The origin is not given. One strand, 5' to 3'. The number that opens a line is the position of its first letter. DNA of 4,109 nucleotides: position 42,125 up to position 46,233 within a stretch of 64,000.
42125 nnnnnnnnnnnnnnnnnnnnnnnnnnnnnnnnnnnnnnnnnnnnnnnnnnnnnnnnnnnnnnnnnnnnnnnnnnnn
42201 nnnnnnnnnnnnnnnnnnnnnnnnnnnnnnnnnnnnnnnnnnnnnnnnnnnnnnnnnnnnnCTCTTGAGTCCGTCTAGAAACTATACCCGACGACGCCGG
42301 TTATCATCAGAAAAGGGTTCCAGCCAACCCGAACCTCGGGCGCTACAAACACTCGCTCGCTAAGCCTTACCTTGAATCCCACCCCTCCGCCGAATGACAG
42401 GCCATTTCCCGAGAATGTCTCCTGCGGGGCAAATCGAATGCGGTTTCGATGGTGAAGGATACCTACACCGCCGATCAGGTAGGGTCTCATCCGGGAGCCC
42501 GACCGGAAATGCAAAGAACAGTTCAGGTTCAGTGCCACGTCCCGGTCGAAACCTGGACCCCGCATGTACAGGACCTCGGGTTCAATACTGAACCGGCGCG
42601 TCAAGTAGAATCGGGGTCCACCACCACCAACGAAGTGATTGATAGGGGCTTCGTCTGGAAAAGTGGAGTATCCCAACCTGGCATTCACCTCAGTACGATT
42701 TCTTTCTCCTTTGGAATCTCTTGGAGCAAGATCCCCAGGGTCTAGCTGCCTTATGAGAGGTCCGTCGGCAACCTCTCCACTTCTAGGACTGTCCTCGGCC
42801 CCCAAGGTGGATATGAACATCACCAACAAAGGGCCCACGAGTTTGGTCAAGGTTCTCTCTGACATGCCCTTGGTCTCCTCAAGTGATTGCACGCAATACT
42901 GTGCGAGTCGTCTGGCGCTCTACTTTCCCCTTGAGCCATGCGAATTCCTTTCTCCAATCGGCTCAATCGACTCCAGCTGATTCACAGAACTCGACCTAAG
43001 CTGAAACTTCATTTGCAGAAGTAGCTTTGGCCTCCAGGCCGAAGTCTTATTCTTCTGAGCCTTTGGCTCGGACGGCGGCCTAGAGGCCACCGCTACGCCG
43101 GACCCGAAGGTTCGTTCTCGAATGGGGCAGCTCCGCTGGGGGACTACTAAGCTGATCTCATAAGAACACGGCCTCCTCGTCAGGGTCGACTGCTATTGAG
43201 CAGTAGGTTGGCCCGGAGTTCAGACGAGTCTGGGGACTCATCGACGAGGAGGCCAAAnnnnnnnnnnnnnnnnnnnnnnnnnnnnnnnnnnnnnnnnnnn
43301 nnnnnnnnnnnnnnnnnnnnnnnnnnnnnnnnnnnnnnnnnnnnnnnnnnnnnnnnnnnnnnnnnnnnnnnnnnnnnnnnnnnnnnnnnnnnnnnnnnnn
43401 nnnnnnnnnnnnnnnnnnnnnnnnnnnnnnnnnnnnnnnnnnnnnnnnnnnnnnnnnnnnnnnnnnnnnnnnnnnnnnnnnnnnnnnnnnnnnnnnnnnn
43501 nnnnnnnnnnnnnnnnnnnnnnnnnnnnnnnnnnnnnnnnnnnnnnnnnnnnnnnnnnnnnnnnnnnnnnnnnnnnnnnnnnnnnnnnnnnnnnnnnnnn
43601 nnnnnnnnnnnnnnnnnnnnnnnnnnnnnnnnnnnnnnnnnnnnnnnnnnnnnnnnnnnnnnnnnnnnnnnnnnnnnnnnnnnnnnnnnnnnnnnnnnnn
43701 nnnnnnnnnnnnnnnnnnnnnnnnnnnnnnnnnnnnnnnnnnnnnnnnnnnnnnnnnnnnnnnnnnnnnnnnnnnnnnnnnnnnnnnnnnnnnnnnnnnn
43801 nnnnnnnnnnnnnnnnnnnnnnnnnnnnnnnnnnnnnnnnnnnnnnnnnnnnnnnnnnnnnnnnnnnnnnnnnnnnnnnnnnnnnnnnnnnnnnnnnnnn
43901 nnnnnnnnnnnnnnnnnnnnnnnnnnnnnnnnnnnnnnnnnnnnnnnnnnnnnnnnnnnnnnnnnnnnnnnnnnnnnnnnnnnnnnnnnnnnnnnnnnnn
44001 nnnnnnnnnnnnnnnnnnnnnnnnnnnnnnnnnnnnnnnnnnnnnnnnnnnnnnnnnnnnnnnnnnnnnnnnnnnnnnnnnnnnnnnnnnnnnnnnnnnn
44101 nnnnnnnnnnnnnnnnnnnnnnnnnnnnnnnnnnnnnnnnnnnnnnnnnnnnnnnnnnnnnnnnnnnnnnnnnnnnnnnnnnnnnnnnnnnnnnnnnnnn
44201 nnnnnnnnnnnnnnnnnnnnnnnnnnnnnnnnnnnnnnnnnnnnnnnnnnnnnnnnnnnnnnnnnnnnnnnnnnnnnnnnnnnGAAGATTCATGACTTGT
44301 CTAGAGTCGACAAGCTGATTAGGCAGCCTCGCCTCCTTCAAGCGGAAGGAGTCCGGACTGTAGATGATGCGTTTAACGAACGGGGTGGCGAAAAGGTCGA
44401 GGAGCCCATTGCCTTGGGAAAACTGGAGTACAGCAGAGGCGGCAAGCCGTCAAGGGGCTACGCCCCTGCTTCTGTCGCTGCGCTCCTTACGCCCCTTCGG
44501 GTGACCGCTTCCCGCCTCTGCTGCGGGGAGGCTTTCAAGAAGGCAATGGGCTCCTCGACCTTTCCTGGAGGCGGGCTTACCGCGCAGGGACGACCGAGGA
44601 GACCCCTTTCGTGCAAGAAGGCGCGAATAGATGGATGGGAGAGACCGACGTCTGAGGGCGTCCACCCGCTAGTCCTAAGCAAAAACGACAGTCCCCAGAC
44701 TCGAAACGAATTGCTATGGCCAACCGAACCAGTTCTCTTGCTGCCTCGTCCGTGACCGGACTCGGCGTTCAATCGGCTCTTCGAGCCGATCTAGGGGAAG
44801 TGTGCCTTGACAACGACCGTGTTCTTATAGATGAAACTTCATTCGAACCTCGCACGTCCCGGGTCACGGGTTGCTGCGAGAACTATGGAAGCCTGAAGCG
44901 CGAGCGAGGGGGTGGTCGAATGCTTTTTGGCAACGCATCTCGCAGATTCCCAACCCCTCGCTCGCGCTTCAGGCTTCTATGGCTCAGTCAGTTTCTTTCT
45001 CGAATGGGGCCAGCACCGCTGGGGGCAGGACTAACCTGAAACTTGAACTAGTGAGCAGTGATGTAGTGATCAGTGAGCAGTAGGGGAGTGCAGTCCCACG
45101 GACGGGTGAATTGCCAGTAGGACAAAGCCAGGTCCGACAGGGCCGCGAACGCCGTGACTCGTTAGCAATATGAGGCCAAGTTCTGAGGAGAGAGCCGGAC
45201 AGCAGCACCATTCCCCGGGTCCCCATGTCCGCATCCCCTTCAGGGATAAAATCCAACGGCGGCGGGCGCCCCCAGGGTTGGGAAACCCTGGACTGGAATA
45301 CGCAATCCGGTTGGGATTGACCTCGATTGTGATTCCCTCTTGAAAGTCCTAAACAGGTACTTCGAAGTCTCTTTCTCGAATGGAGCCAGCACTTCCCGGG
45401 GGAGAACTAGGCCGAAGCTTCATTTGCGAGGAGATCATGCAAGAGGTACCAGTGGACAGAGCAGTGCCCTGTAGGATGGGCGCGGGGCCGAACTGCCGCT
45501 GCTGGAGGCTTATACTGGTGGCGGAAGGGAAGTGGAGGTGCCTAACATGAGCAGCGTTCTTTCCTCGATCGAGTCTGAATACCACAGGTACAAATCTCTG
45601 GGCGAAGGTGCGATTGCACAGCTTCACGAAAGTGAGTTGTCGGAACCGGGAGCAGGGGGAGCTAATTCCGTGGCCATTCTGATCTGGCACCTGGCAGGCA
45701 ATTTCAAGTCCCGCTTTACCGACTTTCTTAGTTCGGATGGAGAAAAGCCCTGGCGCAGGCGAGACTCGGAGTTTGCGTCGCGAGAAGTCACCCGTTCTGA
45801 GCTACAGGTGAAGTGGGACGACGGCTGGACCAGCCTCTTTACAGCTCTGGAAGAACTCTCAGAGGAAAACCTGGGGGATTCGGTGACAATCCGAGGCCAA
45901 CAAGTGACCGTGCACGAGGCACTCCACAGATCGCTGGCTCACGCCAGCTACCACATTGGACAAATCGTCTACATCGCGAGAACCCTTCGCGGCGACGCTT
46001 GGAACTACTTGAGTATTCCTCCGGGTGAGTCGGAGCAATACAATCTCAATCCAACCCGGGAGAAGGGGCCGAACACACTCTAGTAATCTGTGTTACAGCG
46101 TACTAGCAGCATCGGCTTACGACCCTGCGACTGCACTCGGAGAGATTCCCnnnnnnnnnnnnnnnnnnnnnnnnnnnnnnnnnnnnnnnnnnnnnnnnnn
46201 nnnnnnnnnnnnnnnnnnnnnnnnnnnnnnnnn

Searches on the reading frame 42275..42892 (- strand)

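Call 62: search_protein_families(library=pfam, proteins=[window:42275-42892:-], max_evalue=0.0001)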
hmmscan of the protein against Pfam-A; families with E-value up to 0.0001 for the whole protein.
window:42275-42892:- (205 aa): 1 family
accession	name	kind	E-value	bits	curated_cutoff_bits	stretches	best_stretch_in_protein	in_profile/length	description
PF13505.12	OMP_b-brl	-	9.7e-06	26.3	28.7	1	64-184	19-147/175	Outer membrane protein beta-barrel domain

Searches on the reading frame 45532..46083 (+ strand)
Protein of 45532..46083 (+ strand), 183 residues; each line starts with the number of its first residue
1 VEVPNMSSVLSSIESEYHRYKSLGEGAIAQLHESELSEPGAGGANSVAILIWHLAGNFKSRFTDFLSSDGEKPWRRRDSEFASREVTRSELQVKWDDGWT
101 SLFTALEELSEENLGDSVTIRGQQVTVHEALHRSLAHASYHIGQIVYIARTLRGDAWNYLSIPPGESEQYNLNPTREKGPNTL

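Call 62: search_protein_families(library=pfam, proteins=[window:45532-46083:+], max_evalue=0.0001)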
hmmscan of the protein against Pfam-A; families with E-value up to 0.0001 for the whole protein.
window:45532-46083:+ (183 aa): 3 families
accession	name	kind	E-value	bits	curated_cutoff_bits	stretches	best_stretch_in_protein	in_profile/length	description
PF07609.16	DUF1572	-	3.9e-56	189.7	23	1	9-165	6-162/163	Protein of unknown function (DUF1572)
PF12867.12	DinB_2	-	1.5e-08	35.6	24.8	1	27-145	12-128/128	DinB superfamily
PF05163.17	DinB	-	3.8e-05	24.1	23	1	25-151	20-144/165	DinB family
